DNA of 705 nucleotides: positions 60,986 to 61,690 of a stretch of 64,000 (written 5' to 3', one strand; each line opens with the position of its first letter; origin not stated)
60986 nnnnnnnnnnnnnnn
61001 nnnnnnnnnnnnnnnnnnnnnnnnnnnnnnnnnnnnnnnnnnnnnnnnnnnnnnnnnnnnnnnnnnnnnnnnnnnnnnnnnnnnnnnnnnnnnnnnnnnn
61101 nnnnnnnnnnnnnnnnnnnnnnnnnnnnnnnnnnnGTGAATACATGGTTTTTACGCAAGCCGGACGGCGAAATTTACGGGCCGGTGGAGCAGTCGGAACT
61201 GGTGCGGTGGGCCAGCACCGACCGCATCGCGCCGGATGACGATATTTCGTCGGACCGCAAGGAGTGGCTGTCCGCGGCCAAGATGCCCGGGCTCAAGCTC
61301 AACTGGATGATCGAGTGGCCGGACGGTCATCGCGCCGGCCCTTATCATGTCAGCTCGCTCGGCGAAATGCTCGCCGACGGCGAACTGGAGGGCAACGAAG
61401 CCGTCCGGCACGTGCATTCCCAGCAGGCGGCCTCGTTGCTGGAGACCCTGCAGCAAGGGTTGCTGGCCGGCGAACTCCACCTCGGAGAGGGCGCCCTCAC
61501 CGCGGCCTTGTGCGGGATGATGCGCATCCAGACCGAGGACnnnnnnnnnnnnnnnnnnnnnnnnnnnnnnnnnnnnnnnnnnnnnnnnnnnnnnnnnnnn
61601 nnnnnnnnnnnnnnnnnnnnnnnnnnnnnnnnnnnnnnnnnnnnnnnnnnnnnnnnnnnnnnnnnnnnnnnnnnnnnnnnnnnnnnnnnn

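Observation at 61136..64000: Giant coiled-coil protein with tandem GYF-like N-terminal domains and internal 168-bp and 84-bp tandem repeats, invisible to the ORF track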

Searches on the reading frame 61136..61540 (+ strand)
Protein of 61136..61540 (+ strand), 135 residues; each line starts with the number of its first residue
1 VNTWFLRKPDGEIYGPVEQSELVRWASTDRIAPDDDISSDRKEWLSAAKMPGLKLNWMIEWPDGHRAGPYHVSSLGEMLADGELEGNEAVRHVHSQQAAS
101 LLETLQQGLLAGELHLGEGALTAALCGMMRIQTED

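Call 21: find_related_loci(query=A2, collection=genome_contigs, flank=10000)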
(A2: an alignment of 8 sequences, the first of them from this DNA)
Query A2 (135 aa) in genome_contigs; peptide patterns used: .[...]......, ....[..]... (x = any residue, [..] = any of these).
308 stretches matched a pattern; 2 encode a relative of the query (tblastn E <= 1e-3); 2 distinct loci.
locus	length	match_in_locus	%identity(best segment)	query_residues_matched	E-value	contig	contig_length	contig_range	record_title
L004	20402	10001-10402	92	1-134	2e-86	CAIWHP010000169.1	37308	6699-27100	MAG: uncultured Lentisphaerae bacterium isolate Loclat_bin-07389 genome assembly, contig: bin-07389:169/280, whole genom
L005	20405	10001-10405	81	1-135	1e-77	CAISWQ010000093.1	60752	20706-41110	MAG: uncultured Lentisphaerae bacterium isolate LaPlata-15m-a_bin-260 genome assembly, contig: bin-260:093/125, whole ge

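Call 31: search_protein_families(library=pfam, proteins=[L004:12749-13954:+, L004:13951-14508:+, L004:14505-15431:+, L004:9049-10023:-, L004:7305-9209:-, L004:5171-7891:-, L004:1445-4204:-, L004:10001-12739:+], max_evalue=0.001)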
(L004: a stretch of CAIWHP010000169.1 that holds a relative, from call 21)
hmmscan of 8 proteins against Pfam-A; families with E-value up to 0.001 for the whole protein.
L004:12749-13954:+ (401 aa): 5 families
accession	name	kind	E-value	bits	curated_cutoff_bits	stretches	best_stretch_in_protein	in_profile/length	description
PF00069.31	Pkinase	-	2.7e-27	96.3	31.7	1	66-344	3-252/263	Protein kinase domain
PF07714.23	PK_Tyr_Ser-Thr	-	4.9e-12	46.1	23.1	1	66-291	3-202/258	Protein tyrosine and serine/threonine kinase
PF03109.22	ABC1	-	7.1e-05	22.5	22.9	1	124-249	123-219/244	ABC1 atypical kinase-like domain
PF01636.29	APH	-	0.00021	21.5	23.2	0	112-246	39-199/239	Phosphotransferase enzyme family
PF07387.17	Seadorna_VP7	-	0.00066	19.2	20.3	1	210-252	154-196/308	Seadornavirus VP7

L004:13951-14508:+ (185 aa): 1 family
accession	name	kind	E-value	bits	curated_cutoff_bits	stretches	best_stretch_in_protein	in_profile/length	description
PF01923.23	Cob_adeno_trans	-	9.8e-45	153.1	24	1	7-172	1-170/171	Cobalamin adenosyltransferase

L004:14505-15431:+ (308 aa): 2 families
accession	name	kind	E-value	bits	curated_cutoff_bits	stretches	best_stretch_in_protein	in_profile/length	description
PF02873.21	MurB_C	-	2.5e-20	73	27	1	207-303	9-98/99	UDP-N-acetylenolpyruvoylglucosamine reductase, C-terminal domain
PF01565.28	FAD_binding_4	-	1.2e-17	64.4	26.4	1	32-160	2-137/139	FAD binding domain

L004:9049-10023:- (324 aa): 2 families
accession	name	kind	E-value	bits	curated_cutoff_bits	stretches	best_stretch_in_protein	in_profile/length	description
PF00535.33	Glycos_transf_2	-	2.4e-13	50.8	23.3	1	61-221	1-167/168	Glycosyl transferase family 2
PF13641.12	Glyco_tranf_2_3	-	0.00061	20.3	27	1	60-187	3-134/230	Glycosyltransferase like family 2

L004:7305-9209:- (634 aa): 0 families

L004:5171-7891:- (906 aa): 0 families

L004:1445-4204:- (919 aa): 0 families

L004:10001-12739:+ (912 aa): 1 family
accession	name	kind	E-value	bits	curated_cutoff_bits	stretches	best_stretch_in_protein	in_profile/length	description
PF14237.11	GYF_2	-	1.5e-07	31.5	25.8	0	4-53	1-50/50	GYF domain 2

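Call 36: predict_structure(alignment_id=A3)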
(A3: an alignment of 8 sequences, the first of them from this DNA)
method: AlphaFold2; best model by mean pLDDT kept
length: 135 residues; sequences in the alignment: 8
mean_pLDDT: 78.1   pTM: 0.58
mean pLDDT of the five models: 78.1, 57.9, 57.5, 39.7, 38.1
residues with pLDDT >= 90: 17; 70-90: 83; 50-70: 33; < 50: 2
segments of 3 or more residues with pLDDT < 50: none
pLDDT, mean of each block of 10 residues (from residue 1): 85 89 72 83 81 73 81 83 86 79 83 70 66 50
secondary structure, 60 per line:
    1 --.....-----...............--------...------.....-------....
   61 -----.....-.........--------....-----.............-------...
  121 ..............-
elements in order: E3-7 E13-18 H19-27 E36-38 E57-60 E66-70 H72-80 E89-92 E98-100 H101-110 H118-134

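Call 41: fold_search(model_id=the predicted structure, library=pdb)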
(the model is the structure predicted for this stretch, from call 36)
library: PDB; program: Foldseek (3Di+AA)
matches with E <= 10: 175; with E <= 0.001: 0
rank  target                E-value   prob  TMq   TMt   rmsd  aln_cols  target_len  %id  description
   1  3fma_A                2.0e-02  0.99  0.32  0.49   4.8        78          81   13  Crystal structure of the GYF domain of Smy2 in complex with a proline-rich peptide from BBP/ScSF1 (released 2009-12-22)
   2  7ruq_C                2.9e-02  1.00  0.33  0.62   2.5        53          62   19  Structure of the human GIGYF1-TNRC6C complex (released 2022-08-24)
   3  7xzi_F                3.4e-02  0.97  0.34  0.28   6.6        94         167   12  Cryo-EM structure of TOC-TIC supercomplex from Chlamydomonas reinhardtii (released 2023-01-11)
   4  8z9y_E                3.4e-02  0.75  0.36  0.14  19.2       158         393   13  Cryo-EM Structure of the Arabidopsis thaliana TIC Complex (released 2024-11-27)
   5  7rup_A                4.4e-02  0.99  0.31  0.58   2.8        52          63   17  Structure of the human GIGYF2-TNRC6A complex (released 2022-08-24)
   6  1wh2_MODEL_1_A        4.6e-02  1.00  0.35  0.57   2.0        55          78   22  Solution structure of the GYF domain of a hypothetical protein from Arabidopsis thaliana (released 2004-11-28)
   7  3k3v                  4.6e-02  0.98  0.32  0.50   4.7        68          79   15  Crystal structure the GYF domain of S. Cerevisiae SMY2 (released 2010-05-19)
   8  7vcf_Q                5.6e-02  0.96  0.37  0.34   6.2        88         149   14  Cryo-EM structure of Chlamydomonas TOC-TIC supercomplex (released 2022-11-30)
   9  7ruq_A                5.9e-02  0.97  0.33  0.60   3.7        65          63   18  Structure of the human GIGYF1-TNRC6C complex (released 2022-08-24)
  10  7z3c_MODEL_1_A        6.7e-02  0.92  0.35  0.51   4.7        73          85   19  Solution structure of GltJ GYF domain from Myxococcus xanthus (released 2023-02-22)
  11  3fma_D                7.1e-02  0.97  0.32  0.47   4.5        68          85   15  Crystal structure of the GYF domain of Smy2 in complex with a proline-rich peptide from BBP/ScSF1 (released 2009-12-22)
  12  3fma_C                8.5e-02  0.94  0.31  0.45   5.1        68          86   15  Crystal structure of the GYF domain of Smy2 in complex with a proline-rich peptide from BBP/ScSF1 (released 2009-12-22)
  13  3fma_B                8.5e-02  0.91  0.32  0.48   4.8        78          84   13  Crystal structure of the GYF domain of Smy2 in complex with a proline-rich peptide from BBP/ScSF1 (released 2009-12-22)
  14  1gyf_MODEL_1_A        9.2e-01  0.66  0.29  0.57   2.4        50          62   16  GYF DOMAIN FROM HUMAN CD2BP2 PROTEIN (released 2000-01-05)
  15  7mrm_A                1.6e+00  0.03  0.18  0.08  12.7       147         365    7  Chicken CNTN3 APP complex (released 2022-01-05)
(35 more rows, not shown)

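Call 42: search_protein_representatives(alignment_id=A3)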
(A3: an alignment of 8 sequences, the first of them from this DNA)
Query: 8 sequences, 135 profile positions. Proteins with E-value up to 0.001 (for the whole library): 1193; up to 1e-10: 593; up to 1e-30: 23. The best 150 are listed.
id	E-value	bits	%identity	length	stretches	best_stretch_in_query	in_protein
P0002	1.7e-79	280.6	-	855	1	1-135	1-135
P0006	1.8e-75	267.6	-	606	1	1-134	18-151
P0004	2.7e-75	267.0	-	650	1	1-135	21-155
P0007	1.7e-73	261.2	-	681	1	1-135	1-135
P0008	2.1e-72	257.6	-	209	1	1-134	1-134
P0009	1.8e-67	241.6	-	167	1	1-133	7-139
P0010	2.0e-66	238.3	-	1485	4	3-96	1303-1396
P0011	1.8e-47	176.9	-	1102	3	3-91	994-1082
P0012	3.5e-47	176.0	-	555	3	2-94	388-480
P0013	1.3e-46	174.1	-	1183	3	3-92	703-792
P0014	7.0e-45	168.5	-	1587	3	2-95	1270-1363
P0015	4.4e-44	165.9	-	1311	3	4-114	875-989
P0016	8.2e-44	165.1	-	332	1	50-135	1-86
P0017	1.1e-43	164.7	-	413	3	3-99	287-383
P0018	5.0e-35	136.6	-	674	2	3-105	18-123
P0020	4.9e-34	133.4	-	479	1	1-131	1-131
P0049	1.4e-24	102.8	-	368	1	1-118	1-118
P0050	1.9e-24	102.4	-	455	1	2-121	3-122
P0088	7.0e-19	84.4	-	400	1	2-133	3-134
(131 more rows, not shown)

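Call 45: find_encoding_contigs(protein=P0020, flank=8000, max_places=3)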
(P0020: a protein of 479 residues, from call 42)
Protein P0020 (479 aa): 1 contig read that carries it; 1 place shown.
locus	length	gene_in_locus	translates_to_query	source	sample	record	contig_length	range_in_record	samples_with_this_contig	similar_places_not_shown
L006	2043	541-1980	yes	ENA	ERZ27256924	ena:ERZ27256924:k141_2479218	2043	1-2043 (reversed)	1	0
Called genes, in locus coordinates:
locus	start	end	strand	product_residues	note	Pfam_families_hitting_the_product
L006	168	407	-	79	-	-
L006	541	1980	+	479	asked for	PF14237:GYF_2 (faint)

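Call 46: find_encoding_contigs(protein=P0050, flank=8000, max_places=3)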
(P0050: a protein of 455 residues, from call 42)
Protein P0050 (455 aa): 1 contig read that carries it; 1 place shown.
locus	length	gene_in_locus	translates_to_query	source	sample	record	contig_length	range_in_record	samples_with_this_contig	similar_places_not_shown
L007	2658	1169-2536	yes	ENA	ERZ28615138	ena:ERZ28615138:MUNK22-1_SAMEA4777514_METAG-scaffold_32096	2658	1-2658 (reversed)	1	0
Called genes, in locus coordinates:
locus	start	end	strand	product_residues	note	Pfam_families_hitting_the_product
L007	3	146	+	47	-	?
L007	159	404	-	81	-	PF13366:PDDEXK_3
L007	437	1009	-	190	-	PF00383:dCMP_cyt_deam_1, PF14437:MafB19-deam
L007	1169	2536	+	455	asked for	PF14237:GYF_2 (faint)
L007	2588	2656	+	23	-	?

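Call 48: find_homologous_proteins(query=A4, max_evalue=1e-10)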
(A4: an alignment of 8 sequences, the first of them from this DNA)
Query A4 (8 sequences) (135 aa, profile of the alignment): 13 proteins with E <= 1e-10 among 4924 candidates.
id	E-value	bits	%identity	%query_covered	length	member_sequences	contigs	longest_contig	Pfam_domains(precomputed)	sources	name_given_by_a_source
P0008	4.9e-55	203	76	96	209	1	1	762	PF14237.12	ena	-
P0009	5.3e-53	197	79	99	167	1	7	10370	PF14237.12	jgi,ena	-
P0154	1.4e-21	95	33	73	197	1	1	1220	PF14237.12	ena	-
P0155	1.5e-21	95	34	73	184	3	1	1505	PF14237.12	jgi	jgi:ribosomal protein L19E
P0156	1.6e-21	95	34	73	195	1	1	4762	PF14237.12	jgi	-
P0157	1.2e-20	92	33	73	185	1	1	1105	PF14237.12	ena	-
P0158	3.8e-20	90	31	73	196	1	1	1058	PF14237.12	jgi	jgi:hypothetical protein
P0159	7.1e-20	89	32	73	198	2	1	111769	PF14237.12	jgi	jgi:ribosomal protein L19E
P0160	1.2e-18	85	31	73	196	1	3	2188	PF14237.12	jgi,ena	jgi:ribosomal protein L19E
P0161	1.3e-18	85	31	73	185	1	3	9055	PF14237.12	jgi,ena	-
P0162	1.4e-18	85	31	73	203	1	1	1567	PF14237.12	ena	-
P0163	2.1e-18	85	31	73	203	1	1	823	PF14237.12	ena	-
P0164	2.6e-17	81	46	47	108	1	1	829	PF14237.12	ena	-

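Call 49: find_encoding_contigs(protein=P0049, flank=8000, max_places=3)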
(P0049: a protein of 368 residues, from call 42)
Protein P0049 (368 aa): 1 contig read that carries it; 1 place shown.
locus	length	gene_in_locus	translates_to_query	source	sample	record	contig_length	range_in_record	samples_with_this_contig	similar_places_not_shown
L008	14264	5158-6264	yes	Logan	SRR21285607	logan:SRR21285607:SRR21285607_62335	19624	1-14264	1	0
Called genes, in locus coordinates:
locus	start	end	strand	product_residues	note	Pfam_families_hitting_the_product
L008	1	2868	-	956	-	?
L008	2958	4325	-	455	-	PF13537:GATase_7 (weak)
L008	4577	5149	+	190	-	PF01476:LysM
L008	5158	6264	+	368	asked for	PF14237:GYF_2 (weak)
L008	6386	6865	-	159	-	-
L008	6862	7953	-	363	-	PF02424:ApbE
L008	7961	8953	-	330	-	PF01464:SLT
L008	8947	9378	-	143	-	PF08378:NERD (weak), PF02021:UPF0102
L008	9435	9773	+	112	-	-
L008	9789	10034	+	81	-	-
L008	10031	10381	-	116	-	PF01245:Ribosomal_L19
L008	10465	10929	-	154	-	PF01381:HTH_3 (faint)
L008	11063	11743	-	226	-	PF01746:tRNA_m1G_MT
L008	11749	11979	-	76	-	PF13083:KH_KhpA-B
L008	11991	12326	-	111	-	PF00886:Ribosomal_S16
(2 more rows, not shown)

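Call 50: find_encoding_contigs(protein=P0088, flank=8000, max_places=3)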
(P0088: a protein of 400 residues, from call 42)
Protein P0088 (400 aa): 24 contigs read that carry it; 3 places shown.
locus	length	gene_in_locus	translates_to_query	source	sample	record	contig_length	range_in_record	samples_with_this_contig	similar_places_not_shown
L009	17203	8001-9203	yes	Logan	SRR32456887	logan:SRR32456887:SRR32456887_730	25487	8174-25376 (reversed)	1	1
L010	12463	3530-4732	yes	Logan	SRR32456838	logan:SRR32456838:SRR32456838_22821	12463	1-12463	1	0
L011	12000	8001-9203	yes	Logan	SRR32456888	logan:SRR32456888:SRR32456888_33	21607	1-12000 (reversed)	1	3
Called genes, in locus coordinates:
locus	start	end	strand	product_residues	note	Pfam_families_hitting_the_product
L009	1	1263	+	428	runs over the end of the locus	PF00675:Peptidase_M16, PF05193:Peptidase_M16_C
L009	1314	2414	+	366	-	PF00534:Glycos_transf_1, PF13524:Glyco_trans_1_2, PF13692:Glyco_trans_1_4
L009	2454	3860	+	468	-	PF00330:Aconitase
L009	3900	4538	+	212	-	PF00694:Aconitase_C, PF27434:LeuD_C (weak)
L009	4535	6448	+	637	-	PF02784:Orn_Arg_deC_N, PF17810:Arg_decarb_HB, PF17944:Arg_decarbox_C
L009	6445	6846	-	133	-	PF11969:DcpS_C, PF01230:HIT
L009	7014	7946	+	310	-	PF13557:Phenol_MetA_deg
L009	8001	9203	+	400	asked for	PF14237:GYF_2 (faint), PF28159:CEP89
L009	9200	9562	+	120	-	PF13380:CoA_binding_2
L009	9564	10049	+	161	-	PF01878:EVE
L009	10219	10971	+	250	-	PF07719:TPR_2 (faint), PF13414:TPR_11 (weak), PF01476:LysM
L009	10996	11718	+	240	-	-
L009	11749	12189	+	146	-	-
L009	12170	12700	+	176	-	PF01035:DNA_binding_1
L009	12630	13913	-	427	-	PF00246:Peptidase_M14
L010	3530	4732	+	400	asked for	PF14237:GYF_2 (faint), PF28159:CEP89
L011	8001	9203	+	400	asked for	PF14237:GYF_2 (faint), PF28159:CEP89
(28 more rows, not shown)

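Call 56: search_protein_families(library=ncbifam, proteins=[L004:10001-12739:+, L004:12749-13954:+], max_evalue=0.01)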
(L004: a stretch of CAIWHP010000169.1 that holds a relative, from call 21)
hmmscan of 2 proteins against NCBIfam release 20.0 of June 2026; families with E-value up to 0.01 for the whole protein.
L004:10001-12739:+ (912 aa): 3 families
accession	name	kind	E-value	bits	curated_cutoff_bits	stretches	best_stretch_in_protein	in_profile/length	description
TIGR02168.1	SMC_prok_B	equivalog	5e-10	37.8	567.35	2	589-806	278-493/1181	chromosome segregation protein SMC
NF045487.1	ASRP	equivalog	4.2e-05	22.4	300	0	759-858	132-225/593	archaea-specific SMC-related protein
TIGR02169.1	SMC_prok_A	equivalog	0.00035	18.4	729.4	1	184-483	706-1005/1165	chromosome segregation protein SMC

L004:12749-13954:+ (401 aa): 20 families
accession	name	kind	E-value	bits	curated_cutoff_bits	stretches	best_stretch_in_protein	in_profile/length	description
NF033483.0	PknB_PASTA_kin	equivalog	1.3e-25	90.4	450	1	193-291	103-205/563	Stk1 family PASTA domain-containing Ser/Thr kinase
NF047741.1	antiphage_MADS6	equivalog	3.1e-21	75.5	460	1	199-354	301-457/612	methylation-associated defense system protein kinase MAD6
NF038150.1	lanthi_synth_IV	equivalog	3.3e-16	58.8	650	1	188-350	291-449/851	class IV lanthionine synthetase LanL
NF052427.1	StpK7MSMEG_1200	equivalog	5.9e-16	58.1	900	1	193-297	104-212/601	serine/threonine protein kinase StpK7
NF038151.1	lanthi_synth_III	equivalog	3.4e-14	52.2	575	1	145-288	300-423/833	class III lanthionine synthetase LanKC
TIGR03903.1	TOMM_kin_cyc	equivalog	3.1e-13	48.5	705.75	1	201-292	83-187/1267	TOMM system kinase/cyclase fusion protein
NF043056.1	T4SS_LegK1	equivalog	6.2e-12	44.9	550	1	216-283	208-279/516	Dot/Icm T4SS effector kinase LegK1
NF009651.0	PRK13184.1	equivalog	1.5e-09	36.4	839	1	200-288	116-225/932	serine/threonine-protein kinase PknD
NF053615.1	SerThrKinAfsKStmc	equivalog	1.9e-09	36.8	1300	1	208-281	123-200/809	protein serine/threonine kinase AfsK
NF058632.1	SerThrKinPrkT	equivalog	2.4e-06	26.8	280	1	202-244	122-165/322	serine/threonine protein kinase PrkT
NF041408.1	XopAU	subfamily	1.3e-05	24.9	450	1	201-282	332-409/498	XopAU family type III secretion system effector serine/threonine kinase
NF002475.0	PRK01723.1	equivalog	2.4e-05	23.5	142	1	204-246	150-192/241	3-deoxy-D-manno-octulosonic acid kinase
NF033442.0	BREX_PglW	equivalog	3e-05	21.9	990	0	259-346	393-475/1391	BREX system serine/threonine kinase PglW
NF011464.0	PRK14879.1-7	equivalog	4.4e-05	23.3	246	1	200-244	106-149/221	Kae1-associated kinase Bud32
TIGR03724.2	arch_bud32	equivalog_domain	4.7e-05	23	125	1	202-244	90-131/193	KEOPS complex kinase/ATPase Bud32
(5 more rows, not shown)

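Call 66: search_protein_families(library=padloc, proteins=[L004:12749-13954:+], max_evalue=0.001)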
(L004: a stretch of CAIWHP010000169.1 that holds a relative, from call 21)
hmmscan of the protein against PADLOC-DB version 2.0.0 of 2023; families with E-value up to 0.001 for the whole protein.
L004:12749-13954:+ (401 aa): 34 families (the best 25 are shown)
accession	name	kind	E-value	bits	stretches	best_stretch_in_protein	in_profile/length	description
PDLC04138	mad6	-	3.7e-32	110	1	64-344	53-301/659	mads_6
PDLC04042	PD-T4-6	-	6.2e-30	102.8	1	193-349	105-264/292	-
PDLC04053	PD-T4-6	-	1.6e-29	101.3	2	192-349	105-263/311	-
PDLC04047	PD-T4-6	-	7.4e-29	98.9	1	194-348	108-263/327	-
PDLC04039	PD-T4-6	-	3.6e-25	86.9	1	194-350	111-268/458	-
PDLC04061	PD-T4-6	-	2.3e-21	74.9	1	142-349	91-275/510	-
PDLC04048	PD-T4-6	-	2.9e-21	74.2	1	199-293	113-211/354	-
PDLC04043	PD-T4-6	-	2.9e-20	70.8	1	193-349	111-269/452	-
PDLC03920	MkoA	-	1.5e-19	67.9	1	127-349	69-269/1112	-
PDLC04060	PD-T4-6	-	1.7e-19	68.1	1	192-291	103-206/486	-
PDLC04054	PD-T4-6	-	4.5e-19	67.1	1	191-349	105-265/347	-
PDLC04040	PD-T4-6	-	1.4e-18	64.9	1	193-295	98-206/547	-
PDLC04057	PD-T4-6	-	3e-18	64.1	1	194-357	105-270/443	-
PDLC04052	PD-T4-6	-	1.2e-16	59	1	191-294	107-216/496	-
PDLC04041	PD-T4-6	-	3e-16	57.7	1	189-294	123-234/443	-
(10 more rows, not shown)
